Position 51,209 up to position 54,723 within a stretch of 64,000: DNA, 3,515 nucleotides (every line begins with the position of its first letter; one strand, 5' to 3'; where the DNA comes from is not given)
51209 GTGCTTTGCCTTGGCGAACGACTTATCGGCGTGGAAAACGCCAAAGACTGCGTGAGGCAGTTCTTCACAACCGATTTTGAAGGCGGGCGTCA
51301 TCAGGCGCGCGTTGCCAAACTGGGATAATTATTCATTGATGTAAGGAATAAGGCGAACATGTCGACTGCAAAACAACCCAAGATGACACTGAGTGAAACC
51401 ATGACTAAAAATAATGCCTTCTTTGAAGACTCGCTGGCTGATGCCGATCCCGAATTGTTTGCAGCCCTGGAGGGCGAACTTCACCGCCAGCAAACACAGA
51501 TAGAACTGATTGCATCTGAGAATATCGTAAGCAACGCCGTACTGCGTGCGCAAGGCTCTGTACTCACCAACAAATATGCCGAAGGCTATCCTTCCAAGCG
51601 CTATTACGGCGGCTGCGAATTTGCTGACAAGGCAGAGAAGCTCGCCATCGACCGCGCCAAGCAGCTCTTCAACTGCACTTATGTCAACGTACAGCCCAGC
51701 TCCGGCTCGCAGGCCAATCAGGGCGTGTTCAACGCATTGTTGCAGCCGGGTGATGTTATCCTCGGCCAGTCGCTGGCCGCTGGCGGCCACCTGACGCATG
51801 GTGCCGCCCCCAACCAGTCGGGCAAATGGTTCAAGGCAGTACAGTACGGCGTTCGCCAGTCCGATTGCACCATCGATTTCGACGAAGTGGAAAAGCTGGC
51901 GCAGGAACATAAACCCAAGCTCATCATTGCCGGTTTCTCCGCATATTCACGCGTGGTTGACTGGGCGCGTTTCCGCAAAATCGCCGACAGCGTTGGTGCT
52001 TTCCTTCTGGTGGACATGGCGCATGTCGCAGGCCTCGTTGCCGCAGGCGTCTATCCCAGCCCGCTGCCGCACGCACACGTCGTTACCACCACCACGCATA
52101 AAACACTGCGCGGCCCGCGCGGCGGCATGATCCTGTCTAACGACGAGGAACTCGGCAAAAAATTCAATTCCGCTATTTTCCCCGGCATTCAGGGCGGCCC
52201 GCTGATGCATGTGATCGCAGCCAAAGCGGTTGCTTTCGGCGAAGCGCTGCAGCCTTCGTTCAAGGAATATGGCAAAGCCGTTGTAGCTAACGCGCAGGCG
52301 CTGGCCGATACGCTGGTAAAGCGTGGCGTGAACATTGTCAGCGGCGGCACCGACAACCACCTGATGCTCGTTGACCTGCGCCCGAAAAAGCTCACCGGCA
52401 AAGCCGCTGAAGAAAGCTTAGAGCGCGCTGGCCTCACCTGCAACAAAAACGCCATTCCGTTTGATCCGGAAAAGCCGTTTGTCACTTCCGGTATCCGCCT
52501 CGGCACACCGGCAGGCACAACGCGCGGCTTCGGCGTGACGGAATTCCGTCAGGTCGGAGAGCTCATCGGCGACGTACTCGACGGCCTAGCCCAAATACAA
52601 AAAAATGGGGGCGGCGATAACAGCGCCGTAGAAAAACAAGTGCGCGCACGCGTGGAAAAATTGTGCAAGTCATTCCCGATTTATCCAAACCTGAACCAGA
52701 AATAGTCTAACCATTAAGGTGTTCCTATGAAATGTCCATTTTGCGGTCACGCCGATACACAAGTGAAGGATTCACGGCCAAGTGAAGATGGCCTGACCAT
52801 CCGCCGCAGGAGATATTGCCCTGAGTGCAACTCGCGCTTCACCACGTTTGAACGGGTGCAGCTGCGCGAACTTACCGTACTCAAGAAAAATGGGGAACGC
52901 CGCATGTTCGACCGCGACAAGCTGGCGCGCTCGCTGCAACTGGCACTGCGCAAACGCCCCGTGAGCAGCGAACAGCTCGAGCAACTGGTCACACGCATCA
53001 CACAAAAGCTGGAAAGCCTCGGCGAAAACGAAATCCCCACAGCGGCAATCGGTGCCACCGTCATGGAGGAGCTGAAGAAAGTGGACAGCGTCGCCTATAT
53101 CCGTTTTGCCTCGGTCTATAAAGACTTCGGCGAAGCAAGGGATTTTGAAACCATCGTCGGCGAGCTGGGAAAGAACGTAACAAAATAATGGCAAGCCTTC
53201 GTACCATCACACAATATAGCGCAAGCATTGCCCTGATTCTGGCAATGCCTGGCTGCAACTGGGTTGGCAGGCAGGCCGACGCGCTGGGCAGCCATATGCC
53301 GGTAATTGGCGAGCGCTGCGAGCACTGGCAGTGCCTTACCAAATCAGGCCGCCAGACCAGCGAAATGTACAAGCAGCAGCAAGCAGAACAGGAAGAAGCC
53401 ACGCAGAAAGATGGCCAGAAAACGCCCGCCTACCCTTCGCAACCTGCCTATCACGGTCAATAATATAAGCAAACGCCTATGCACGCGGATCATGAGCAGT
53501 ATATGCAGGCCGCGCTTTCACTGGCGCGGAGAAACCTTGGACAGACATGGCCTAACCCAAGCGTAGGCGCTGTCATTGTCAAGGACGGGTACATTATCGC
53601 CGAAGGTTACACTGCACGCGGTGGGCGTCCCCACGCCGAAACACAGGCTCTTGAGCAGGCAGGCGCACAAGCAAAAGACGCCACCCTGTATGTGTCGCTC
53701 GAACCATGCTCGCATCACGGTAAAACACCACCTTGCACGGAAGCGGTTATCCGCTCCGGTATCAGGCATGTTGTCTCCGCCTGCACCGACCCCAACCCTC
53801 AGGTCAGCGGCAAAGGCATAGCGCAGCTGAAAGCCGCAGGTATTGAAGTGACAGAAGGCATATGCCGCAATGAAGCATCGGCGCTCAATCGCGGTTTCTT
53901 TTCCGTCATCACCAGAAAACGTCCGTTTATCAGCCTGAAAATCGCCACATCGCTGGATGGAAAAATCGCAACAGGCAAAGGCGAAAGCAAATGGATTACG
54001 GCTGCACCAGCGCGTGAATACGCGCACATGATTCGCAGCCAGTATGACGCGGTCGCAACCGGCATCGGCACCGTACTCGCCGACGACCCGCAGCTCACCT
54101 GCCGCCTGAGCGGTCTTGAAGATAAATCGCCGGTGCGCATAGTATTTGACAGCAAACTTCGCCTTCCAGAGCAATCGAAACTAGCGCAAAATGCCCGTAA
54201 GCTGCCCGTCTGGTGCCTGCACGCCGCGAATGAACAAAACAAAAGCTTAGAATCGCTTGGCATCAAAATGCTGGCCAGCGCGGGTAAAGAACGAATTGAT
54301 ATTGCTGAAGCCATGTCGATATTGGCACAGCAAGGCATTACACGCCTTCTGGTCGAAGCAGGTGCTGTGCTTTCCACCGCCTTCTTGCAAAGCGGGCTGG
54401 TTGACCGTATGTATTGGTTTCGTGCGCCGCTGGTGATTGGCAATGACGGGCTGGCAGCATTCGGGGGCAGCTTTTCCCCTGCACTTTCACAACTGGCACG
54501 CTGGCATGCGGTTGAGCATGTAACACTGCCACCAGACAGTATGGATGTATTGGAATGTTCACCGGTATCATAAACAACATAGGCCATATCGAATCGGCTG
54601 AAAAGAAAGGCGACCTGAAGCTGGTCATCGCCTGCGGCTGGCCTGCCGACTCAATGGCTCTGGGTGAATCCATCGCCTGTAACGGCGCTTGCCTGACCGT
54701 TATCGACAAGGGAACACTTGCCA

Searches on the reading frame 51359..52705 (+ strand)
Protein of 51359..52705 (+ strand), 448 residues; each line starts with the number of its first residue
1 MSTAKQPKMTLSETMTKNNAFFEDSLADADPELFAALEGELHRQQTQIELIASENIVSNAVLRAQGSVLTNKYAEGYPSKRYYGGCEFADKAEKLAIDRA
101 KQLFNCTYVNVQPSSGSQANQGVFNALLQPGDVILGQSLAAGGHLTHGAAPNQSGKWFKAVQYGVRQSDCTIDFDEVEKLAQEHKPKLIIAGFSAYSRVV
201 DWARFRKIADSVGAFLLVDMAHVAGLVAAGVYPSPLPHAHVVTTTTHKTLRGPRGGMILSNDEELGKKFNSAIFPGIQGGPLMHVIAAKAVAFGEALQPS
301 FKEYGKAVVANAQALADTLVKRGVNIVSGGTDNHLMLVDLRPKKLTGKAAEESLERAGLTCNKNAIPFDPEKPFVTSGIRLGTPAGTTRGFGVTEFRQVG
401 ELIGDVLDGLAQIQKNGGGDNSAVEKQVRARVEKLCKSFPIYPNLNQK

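Call 61: search_protein_families(library=pfam, proteins=[window:51359-52705:+], max_evalue=0.001)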
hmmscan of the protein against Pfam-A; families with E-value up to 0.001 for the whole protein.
window:51359-52705:+ (448 aa): 3 families
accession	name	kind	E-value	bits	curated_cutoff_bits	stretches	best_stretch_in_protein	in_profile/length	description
PF00464.25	SHMT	-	2e-172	573.7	27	1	26-403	1-399/399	Serine hydroxymethyltransferase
PF00155.27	Aminotran_1_2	-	1.1e-09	38.4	19.7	1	83-383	38-346/361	Aminotransferase class I and II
PF01041.23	DegT_DnrJ_EryC1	-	2.3e-05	24.2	19.8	1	160-278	88-204/360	DegT/DnrJ/EryC1/StrS aminotransferase family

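Call 70: list_cluster_members(proteins=[window:51359-52705:+, window:48960-49925:-, window:11476-13035:-, window:14445-18113:-, P0002, P0154])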
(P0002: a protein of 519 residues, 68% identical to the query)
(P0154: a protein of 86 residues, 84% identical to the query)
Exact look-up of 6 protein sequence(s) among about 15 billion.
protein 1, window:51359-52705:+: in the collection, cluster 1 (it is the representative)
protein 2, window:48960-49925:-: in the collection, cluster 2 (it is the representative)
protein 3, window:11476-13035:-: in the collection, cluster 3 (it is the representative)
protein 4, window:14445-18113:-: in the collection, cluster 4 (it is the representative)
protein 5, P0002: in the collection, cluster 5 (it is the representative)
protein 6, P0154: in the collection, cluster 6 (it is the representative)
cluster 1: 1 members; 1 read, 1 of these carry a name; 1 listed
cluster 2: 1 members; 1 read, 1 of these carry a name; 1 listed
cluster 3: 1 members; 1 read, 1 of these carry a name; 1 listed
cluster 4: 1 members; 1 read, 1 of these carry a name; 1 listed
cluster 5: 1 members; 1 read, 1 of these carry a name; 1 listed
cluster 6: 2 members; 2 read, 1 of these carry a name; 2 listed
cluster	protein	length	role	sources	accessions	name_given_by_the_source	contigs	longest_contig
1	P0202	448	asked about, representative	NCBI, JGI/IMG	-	glycine hydroxymethyltransferase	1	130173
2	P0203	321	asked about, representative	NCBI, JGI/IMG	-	chromosome partitioning protein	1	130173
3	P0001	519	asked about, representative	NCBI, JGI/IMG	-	hypothetical protein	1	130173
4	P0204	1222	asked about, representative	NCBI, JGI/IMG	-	NH3-dependent NAD+ synthetase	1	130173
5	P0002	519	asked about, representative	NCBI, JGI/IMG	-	hypothetical protein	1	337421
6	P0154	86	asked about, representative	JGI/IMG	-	hypothetical protein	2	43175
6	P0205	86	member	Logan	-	-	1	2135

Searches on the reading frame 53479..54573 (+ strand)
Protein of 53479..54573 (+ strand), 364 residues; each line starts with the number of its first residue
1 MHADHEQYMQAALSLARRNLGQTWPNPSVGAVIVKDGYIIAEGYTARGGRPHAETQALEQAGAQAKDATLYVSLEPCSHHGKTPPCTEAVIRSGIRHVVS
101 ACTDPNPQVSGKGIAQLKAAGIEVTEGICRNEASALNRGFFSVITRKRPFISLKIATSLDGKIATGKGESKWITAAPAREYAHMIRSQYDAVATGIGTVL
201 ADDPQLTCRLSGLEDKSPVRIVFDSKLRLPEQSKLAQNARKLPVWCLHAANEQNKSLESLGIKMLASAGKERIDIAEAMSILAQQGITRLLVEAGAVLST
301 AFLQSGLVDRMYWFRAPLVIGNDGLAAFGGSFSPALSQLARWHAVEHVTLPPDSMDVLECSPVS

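Call 61: search_protein_families(library=pfam, proteins=[window:53479-54573:+], max_evalue=0.001)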
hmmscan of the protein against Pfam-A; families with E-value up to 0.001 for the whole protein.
window:53479-54573:+ (364 aa): 4 families
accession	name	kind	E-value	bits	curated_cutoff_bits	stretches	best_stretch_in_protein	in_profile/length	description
PF01872.23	RibD_C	-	2.2e-44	152.1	24.1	1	149-350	1-191/197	RibD C-terminal domain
PF00383.29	dCMP_cyt_deam_1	-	1.3e-19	70.4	25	1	4-101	3-101/102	Cytidine and deoxycytidylate deaminase zinc-binding region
PF14437.12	MafB19-deam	-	2e-15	57.4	27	1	4-141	2-138/142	MafB19-like deaminase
PF18785.7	Inv-AAD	-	5.4e-05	23.5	26.5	0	38-126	11-116/129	Invertebrate-AID/APOBEC-deaminase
